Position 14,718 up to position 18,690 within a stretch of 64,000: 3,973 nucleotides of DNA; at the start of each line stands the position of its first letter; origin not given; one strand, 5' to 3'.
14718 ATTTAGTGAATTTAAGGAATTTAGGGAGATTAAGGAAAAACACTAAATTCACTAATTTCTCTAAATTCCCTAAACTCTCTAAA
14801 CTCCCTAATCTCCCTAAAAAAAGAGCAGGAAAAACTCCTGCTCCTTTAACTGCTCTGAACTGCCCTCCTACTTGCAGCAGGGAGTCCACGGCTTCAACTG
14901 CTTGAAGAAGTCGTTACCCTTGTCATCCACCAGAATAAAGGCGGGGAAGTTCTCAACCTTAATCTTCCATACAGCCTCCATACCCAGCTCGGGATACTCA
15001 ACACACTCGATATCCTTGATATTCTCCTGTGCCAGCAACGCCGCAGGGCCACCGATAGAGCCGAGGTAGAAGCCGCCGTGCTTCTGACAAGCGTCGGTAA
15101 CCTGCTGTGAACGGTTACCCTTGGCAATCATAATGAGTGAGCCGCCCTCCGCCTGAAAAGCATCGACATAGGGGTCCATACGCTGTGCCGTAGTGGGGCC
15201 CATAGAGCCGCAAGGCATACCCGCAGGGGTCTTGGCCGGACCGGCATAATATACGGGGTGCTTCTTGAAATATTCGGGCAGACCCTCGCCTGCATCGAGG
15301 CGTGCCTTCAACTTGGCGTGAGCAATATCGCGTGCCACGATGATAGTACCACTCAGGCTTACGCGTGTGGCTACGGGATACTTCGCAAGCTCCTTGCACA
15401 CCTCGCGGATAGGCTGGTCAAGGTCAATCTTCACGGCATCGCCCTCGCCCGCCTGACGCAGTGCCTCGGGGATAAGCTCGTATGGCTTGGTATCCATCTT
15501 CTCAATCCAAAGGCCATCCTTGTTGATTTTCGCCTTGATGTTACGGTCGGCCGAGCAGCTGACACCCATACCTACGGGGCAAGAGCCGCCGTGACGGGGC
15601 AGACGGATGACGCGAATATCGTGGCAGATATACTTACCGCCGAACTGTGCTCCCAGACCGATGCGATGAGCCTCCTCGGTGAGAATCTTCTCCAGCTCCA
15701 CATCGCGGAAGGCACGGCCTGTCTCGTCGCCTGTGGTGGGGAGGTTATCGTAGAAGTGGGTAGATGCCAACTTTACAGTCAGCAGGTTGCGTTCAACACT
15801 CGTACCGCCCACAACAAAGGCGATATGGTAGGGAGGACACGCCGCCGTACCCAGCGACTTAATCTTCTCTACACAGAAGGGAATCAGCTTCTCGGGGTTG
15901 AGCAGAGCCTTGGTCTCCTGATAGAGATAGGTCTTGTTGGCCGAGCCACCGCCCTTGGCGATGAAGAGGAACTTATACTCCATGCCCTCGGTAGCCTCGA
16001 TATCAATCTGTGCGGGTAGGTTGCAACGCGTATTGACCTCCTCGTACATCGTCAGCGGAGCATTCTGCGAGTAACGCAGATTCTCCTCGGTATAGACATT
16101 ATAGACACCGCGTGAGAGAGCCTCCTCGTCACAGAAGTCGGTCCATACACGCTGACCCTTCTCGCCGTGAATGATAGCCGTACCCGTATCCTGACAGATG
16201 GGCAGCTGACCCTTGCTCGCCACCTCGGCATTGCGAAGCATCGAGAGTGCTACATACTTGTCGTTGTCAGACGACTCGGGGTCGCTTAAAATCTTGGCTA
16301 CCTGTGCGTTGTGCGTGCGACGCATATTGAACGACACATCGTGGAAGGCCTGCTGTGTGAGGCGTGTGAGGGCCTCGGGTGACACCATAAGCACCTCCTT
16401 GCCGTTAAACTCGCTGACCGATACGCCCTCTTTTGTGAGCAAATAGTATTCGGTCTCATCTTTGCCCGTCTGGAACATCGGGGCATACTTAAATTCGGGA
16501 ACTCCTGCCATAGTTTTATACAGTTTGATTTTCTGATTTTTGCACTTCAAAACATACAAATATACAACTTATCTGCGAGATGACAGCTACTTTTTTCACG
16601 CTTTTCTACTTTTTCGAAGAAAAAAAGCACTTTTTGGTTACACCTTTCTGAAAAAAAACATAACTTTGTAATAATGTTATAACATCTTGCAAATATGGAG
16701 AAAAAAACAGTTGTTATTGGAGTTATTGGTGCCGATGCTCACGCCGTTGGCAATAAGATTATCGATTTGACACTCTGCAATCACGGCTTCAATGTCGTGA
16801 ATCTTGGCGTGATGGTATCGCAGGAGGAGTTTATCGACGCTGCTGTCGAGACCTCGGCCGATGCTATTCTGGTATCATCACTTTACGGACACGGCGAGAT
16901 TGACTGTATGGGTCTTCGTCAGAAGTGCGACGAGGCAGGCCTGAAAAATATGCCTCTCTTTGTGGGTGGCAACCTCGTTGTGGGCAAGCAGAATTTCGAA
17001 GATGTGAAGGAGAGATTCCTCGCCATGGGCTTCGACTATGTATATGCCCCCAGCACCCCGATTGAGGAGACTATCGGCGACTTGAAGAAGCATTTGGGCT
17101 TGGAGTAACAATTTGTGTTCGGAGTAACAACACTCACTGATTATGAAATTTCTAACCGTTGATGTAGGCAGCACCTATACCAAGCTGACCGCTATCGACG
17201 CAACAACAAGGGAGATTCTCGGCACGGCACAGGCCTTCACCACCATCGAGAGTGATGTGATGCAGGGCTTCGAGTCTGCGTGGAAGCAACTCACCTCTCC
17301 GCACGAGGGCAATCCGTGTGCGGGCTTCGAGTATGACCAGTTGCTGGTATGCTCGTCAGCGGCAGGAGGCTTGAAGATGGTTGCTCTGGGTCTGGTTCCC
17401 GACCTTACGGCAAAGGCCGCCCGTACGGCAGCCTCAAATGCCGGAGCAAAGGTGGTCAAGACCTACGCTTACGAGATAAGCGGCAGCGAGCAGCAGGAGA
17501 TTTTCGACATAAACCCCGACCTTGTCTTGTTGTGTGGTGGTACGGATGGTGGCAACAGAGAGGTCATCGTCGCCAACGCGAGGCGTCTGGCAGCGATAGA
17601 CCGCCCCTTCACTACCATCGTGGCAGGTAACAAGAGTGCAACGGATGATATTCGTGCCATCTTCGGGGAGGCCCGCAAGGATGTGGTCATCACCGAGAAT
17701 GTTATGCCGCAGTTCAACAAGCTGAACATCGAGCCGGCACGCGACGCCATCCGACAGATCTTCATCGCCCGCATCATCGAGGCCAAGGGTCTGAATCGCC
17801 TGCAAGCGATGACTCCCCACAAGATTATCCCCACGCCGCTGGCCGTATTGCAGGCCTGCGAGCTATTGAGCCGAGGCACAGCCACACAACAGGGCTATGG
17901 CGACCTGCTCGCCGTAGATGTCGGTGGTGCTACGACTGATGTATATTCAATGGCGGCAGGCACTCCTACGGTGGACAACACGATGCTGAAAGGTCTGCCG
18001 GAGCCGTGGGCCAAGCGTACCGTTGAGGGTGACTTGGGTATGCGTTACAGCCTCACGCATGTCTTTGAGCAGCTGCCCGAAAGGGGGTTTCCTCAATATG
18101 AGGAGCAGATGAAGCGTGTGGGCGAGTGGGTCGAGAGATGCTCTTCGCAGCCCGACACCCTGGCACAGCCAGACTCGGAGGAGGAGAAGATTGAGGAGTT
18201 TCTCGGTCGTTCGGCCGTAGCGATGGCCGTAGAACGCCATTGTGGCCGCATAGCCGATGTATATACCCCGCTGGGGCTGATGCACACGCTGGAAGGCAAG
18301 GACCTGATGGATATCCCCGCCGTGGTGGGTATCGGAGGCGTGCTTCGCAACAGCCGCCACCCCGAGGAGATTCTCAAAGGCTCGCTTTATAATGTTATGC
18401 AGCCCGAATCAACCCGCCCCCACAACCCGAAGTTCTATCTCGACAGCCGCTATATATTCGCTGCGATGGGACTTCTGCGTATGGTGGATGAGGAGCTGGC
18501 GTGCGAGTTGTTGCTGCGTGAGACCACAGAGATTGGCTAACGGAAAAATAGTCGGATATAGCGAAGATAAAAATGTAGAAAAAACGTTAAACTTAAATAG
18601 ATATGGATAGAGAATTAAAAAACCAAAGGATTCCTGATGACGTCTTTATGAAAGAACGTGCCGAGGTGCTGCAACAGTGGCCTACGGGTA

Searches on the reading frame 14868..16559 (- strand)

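Call 62: search_protein_families(library=pfam, proteins=[window:14868-16559:-], max_evalue=0.00001)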
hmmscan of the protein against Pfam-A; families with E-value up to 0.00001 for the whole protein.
window:14868-16559:- (563 aa): 2 families
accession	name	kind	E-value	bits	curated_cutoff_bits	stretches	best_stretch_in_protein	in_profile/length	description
PF05683.17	Fumerase_C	-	1.6e-83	279.5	22.2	1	349-554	1-204/205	Fumarase C-terminus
PF05681.19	Fumerase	-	3e-78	263.3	25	1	67-343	3-269/270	Fumarate hydratase (Fumerase)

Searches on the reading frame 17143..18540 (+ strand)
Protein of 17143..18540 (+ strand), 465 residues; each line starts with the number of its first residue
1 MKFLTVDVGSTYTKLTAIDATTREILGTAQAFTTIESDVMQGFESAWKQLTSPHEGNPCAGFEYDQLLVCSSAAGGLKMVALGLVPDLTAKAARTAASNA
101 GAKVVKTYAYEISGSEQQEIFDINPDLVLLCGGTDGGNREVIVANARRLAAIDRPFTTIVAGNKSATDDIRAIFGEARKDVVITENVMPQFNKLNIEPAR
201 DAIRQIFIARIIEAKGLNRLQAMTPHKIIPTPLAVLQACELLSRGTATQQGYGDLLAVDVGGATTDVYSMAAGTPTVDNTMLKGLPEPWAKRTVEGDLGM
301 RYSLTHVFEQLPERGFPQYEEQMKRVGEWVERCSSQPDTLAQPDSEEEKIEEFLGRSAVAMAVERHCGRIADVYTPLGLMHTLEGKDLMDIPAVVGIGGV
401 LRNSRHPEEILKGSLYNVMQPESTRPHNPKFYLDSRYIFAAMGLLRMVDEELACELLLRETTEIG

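Call 62: search_protein_families(library=pfam, proteins=[window:17143-18540:+], max_evalue=0.00001)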
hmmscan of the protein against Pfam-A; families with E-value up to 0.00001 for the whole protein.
window:17143-18540:+ (465 aa): 1 family
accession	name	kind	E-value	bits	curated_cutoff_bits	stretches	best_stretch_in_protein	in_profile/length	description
PF13941.12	MutL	-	5e-166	553.4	27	1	4-458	2-447/450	MutL protein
